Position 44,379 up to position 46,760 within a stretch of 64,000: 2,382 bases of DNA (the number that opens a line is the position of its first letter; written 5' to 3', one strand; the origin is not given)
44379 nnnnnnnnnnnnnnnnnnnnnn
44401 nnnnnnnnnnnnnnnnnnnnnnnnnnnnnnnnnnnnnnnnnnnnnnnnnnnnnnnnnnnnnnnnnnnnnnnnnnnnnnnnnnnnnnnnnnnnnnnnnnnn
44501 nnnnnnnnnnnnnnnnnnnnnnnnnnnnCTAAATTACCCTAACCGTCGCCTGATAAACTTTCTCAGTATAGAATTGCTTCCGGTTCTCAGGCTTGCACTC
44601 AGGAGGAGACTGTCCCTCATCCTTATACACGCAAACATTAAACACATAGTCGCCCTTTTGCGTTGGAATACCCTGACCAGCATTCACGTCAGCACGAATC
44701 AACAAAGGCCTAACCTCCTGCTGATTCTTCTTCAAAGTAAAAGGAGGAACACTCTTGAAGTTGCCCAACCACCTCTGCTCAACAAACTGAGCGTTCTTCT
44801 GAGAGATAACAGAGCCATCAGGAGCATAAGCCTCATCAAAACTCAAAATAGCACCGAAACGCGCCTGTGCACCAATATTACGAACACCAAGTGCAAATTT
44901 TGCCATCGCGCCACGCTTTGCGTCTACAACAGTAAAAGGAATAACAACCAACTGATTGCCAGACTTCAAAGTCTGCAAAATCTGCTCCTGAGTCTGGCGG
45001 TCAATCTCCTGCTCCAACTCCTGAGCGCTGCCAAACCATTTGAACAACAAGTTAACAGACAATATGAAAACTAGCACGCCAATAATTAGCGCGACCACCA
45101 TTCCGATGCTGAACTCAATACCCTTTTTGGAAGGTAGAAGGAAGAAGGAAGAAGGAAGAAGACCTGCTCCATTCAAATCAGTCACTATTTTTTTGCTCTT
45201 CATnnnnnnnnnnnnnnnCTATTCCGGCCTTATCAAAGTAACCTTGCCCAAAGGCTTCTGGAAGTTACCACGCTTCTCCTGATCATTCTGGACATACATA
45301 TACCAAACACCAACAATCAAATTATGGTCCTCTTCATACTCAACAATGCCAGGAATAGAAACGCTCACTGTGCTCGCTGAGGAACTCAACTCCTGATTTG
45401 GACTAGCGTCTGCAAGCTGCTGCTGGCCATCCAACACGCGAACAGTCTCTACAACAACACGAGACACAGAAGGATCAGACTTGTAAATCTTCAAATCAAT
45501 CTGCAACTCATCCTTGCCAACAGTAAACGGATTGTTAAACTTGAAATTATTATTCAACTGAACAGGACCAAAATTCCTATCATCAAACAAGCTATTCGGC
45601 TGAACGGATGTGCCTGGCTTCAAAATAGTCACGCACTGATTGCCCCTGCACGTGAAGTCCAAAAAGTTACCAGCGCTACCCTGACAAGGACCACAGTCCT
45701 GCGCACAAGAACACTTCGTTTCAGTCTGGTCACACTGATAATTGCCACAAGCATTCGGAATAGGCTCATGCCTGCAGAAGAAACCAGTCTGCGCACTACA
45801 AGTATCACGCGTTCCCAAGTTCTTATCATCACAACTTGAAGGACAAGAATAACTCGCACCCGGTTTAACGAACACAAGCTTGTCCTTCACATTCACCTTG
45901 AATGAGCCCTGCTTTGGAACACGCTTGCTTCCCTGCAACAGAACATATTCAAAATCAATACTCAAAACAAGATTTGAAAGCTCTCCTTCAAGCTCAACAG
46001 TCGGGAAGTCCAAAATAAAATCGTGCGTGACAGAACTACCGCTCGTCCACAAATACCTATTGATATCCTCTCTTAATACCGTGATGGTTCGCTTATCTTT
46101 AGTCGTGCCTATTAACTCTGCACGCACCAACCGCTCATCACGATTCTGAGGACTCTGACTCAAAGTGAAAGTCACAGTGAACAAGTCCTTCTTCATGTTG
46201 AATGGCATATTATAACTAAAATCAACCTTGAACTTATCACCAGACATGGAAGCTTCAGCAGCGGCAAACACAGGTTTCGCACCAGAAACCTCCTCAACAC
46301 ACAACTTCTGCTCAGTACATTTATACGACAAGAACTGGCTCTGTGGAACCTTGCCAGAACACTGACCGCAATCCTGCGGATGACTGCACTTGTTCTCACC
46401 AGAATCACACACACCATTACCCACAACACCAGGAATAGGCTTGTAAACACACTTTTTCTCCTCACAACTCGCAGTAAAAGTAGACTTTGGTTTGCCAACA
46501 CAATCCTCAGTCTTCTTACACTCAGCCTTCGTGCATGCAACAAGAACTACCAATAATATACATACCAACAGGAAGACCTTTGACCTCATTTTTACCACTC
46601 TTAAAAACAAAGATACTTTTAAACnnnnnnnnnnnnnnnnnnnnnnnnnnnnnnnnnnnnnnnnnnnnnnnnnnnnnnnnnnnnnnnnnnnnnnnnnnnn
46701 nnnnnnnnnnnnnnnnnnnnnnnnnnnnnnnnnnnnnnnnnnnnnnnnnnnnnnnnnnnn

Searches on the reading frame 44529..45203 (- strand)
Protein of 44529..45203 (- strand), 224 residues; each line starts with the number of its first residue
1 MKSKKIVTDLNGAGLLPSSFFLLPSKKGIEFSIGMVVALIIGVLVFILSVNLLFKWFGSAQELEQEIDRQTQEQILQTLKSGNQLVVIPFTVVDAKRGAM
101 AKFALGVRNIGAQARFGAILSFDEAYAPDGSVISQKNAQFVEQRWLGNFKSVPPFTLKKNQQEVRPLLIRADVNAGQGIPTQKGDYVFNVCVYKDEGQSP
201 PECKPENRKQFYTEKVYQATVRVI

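Call 14: search_protein_families(library=pfam, proteins=[window:44529-45203:-], max_evalue=0.001)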
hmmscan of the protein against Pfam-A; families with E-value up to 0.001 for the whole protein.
window:44529-45203:- (224 aa): 0 families

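Call 22: find_encoding_contigs(protein=window:44529-45203:-, flank=10000, max_places=6)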
Protein window:44529-45203:- (224 aa): 1 contig read that carries it; 1 place shown.
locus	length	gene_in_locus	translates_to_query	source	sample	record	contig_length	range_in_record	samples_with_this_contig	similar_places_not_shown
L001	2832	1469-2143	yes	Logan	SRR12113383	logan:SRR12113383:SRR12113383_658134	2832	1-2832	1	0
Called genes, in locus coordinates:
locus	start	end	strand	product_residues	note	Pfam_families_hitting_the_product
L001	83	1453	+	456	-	PF00526:Dicty_CTDC (weak)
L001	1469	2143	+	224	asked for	-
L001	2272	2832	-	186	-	?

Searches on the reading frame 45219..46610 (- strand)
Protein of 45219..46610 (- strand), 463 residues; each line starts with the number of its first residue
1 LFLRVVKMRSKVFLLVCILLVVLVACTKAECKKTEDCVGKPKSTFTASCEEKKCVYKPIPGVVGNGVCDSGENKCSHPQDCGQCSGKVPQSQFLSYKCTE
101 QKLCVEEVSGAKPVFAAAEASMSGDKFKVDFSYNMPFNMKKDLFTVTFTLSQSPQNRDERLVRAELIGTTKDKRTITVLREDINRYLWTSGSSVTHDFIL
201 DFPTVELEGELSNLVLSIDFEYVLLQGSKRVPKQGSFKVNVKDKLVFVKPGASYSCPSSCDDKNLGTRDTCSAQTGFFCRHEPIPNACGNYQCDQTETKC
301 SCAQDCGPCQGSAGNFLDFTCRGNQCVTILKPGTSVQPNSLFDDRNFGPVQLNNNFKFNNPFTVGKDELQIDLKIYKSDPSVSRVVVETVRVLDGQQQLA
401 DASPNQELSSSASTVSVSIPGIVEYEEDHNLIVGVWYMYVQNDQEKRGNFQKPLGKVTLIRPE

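Call 14: search_protein_families(library=pfam, proteins=[window:45219-46610:-], max_evalue=0.001)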
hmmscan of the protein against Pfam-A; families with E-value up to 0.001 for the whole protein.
window:45219-46610:- (463 aa): 2 families
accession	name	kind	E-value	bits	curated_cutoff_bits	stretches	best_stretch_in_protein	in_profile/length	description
PF00526.23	Dicty_CTDC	-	2.4e-05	24.5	27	1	259-284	1-24/24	Dictyostelium (slime mold) repeat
PF00868.26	Transglut_N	-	0.00045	21.1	27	0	124-172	29-77/114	Transglutaminase family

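Call 20: find_encoding_contigs(protein=window:45219-46610:-, flank=10000, max_places=6)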
Protein window:45219-46610:- (463 aa): no gene with exactly this product is on record in the collection.
